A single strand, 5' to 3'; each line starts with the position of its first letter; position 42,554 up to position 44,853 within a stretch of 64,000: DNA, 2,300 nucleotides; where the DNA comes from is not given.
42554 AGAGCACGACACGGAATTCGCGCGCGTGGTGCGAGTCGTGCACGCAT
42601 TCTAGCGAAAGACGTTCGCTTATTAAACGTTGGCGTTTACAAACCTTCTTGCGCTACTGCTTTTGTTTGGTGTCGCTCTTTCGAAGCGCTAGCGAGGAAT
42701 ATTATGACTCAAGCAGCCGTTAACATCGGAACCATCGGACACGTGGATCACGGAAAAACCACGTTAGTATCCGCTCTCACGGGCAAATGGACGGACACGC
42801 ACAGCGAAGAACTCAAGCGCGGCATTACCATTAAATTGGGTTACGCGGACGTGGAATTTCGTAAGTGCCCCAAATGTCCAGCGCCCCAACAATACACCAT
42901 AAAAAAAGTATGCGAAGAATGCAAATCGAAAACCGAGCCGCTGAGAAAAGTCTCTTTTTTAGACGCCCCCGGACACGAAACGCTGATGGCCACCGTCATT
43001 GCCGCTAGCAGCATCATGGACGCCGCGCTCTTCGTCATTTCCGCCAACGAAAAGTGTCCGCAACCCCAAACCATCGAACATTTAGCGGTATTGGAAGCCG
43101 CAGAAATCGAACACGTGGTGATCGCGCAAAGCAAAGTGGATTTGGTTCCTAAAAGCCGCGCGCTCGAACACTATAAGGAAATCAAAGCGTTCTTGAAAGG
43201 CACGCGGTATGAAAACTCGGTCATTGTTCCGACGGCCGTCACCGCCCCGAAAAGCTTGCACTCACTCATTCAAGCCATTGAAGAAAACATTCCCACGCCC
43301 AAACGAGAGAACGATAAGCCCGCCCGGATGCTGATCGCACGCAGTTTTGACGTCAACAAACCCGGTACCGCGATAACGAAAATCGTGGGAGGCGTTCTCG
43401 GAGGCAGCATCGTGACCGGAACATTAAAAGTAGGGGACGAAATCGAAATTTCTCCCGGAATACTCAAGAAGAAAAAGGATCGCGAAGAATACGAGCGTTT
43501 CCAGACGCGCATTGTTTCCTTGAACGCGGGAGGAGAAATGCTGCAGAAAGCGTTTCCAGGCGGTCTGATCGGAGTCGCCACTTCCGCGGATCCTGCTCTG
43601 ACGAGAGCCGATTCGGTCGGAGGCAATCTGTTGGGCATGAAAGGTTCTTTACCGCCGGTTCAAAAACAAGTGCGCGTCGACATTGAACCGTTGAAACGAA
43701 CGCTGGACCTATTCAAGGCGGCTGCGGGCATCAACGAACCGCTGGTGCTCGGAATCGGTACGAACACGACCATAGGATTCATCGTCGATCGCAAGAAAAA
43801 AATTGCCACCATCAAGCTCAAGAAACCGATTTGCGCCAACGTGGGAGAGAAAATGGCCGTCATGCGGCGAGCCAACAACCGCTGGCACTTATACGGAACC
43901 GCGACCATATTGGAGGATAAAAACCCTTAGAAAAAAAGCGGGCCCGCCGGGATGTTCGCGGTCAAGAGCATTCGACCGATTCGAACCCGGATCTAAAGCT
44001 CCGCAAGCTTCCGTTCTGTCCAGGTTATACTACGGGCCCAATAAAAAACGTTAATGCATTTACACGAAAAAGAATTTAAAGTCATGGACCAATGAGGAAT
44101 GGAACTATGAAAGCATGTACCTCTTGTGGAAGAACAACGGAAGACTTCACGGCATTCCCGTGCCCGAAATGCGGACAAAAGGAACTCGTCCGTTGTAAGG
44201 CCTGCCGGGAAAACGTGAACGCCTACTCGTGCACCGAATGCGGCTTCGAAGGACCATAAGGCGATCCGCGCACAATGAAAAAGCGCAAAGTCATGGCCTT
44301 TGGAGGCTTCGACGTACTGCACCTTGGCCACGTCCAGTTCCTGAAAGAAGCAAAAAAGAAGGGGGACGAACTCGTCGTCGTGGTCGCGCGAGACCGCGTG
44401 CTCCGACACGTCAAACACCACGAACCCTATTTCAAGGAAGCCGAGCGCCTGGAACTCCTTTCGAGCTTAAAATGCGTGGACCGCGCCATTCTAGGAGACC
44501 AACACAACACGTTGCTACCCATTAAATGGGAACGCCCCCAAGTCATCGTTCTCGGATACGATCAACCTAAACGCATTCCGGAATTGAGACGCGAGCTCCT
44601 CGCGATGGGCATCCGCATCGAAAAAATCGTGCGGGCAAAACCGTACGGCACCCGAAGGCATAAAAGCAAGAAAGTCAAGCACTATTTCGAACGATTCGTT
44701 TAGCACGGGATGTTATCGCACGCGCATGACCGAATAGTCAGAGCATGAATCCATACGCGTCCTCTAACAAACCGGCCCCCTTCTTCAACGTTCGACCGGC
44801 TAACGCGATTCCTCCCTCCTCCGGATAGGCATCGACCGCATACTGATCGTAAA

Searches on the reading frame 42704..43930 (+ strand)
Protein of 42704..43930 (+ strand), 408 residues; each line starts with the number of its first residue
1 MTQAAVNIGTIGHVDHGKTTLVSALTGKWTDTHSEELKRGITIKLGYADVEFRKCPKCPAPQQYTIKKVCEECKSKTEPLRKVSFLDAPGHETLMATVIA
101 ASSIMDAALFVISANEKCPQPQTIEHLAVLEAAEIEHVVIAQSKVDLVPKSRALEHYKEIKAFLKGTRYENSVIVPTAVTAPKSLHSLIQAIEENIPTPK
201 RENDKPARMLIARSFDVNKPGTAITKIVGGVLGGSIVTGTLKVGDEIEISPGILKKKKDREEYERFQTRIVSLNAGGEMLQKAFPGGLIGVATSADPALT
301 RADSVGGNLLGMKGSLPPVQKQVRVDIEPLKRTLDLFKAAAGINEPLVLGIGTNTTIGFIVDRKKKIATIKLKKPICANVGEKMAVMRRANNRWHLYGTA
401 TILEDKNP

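Call 7: search_protein_families(library=pfam, proteins=[window:42704-43930:+], max_evalue=0.01)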
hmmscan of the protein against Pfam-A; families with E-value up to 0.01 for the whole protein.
window:42704-43930:+ (408 aa): 6 families
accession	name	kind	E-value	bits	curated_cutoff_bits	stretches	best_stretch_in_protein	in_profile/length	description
PF00009.33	GTP_EFTU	-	2.2e-27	96.3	26.5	1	5-197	3-187/188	Elongation factor Tu GTP binding domain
PF09173.17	eIF2_C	-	3.8e-16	59.5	22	1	343-402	27-86/86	Initiation factor eIF2 gamma, C terminal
PF03144.31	GTP_EFTU_D2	-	2.5e-07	31.5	30.3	1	229-296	1-61/73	Elongation factor Tu domain 2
PF01926.29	MMR_HSR1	-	3.3e-05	24.4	21.9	1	8-136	2-106/113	50S ribosome-binding GTPase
PF03193.22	RsgA_GTPase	-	0.00055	20.2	30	1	103-170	21-85/174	RsgA GTPase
PF04135.18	Nop10p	-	0.0016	18.9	27.2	1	52-78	5-28/52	Nucleolar RNA-binding protein, Nop10p family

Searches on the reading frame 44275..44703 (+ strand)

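Call 7: search_protein_families(library=pfam, proteins=[window:44275-44703:+], max_evalue=0.01)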
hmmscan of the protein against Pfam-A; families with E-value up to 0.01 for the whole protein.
window:44275-44703:+ (142 aa): 2 families
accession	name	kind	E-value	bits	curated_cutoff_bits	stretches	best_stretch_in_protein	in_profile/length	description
PF01467.32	CTP_transf_like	-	1.2e-16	61.6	21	1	8-108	2-102/133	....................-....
PF06574.18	FAD_syn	-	3.8e-05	24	27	1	3-36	6-39/158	FAD synthetase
